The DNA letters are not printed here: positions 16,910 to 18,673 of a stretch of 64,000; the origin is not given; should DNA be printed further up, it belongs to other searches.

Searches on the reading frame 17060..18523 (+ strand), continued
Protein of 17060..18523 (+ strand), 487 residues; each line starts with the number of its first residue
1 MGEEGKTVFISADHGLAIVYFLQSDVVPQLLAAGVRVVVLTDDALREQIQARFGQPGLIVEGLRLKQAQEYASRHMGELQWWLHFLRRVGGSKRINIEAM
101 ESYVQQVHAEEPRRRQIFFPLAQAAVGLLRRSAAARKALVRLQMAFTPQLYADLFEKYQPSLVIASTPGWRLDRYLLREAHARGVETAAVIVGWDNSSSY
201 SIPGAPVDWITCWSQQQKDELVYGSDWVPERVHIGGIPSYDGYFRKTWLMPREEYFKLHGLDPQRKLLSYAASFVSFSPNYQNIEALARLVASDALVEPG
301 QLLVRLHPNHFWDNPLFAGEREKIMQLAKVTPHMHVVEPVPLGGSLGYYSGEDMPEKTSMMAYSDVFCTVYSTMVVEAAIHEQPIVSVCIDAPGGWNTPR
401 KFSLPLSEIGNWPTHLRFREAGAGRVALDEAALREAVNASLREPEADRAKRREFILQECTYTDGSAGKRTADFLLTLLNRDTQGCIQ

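Call 67: search_solved_structures(query=A6, max_evalue=10, show_alignments=3)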
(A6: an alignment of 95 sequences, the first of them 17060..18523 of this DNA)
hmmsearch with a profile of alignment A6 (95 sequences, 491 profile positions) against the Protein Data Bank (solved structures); distinct sequences matched with E-value up to 10: 7.
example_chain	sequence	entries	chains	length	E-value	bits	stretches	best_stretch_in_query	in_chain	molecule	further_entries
8va1_A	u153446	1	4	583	8.3e-05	24.6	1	347-408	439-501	Teichoic acid ribitol-phosphate polymerase TarL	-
2l82_A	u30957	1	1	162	0.00033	22.6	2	26-68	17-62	DESIGNED PROTEIN OR32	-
7ya2_A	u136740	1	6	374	0.0011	20.8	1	230-333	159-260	Capsular polysaccharide synthesis enzyme CapG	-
8sxw_A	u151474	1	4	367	0.38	12.5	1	223-323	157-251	UDP-2,3-diacetamido-2,3-dideoxy-glucuronic acid-2-epimerase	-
8sxv_A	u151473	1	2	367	0.38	12.5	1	223-323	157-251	UDP-2,3-diacetamido-2,3-dideoxy-glucuronic acid-2-epimerase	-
8syd_A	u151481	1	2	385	0.43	12.3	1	223-323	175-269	UDP-2,3-diacetamido-2,3-dideoxy-glucuronic acid-2-epimerase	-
9e02_E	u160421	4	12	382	0.64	11.7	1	104-155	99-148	Sec-independent protein translocase protein TatC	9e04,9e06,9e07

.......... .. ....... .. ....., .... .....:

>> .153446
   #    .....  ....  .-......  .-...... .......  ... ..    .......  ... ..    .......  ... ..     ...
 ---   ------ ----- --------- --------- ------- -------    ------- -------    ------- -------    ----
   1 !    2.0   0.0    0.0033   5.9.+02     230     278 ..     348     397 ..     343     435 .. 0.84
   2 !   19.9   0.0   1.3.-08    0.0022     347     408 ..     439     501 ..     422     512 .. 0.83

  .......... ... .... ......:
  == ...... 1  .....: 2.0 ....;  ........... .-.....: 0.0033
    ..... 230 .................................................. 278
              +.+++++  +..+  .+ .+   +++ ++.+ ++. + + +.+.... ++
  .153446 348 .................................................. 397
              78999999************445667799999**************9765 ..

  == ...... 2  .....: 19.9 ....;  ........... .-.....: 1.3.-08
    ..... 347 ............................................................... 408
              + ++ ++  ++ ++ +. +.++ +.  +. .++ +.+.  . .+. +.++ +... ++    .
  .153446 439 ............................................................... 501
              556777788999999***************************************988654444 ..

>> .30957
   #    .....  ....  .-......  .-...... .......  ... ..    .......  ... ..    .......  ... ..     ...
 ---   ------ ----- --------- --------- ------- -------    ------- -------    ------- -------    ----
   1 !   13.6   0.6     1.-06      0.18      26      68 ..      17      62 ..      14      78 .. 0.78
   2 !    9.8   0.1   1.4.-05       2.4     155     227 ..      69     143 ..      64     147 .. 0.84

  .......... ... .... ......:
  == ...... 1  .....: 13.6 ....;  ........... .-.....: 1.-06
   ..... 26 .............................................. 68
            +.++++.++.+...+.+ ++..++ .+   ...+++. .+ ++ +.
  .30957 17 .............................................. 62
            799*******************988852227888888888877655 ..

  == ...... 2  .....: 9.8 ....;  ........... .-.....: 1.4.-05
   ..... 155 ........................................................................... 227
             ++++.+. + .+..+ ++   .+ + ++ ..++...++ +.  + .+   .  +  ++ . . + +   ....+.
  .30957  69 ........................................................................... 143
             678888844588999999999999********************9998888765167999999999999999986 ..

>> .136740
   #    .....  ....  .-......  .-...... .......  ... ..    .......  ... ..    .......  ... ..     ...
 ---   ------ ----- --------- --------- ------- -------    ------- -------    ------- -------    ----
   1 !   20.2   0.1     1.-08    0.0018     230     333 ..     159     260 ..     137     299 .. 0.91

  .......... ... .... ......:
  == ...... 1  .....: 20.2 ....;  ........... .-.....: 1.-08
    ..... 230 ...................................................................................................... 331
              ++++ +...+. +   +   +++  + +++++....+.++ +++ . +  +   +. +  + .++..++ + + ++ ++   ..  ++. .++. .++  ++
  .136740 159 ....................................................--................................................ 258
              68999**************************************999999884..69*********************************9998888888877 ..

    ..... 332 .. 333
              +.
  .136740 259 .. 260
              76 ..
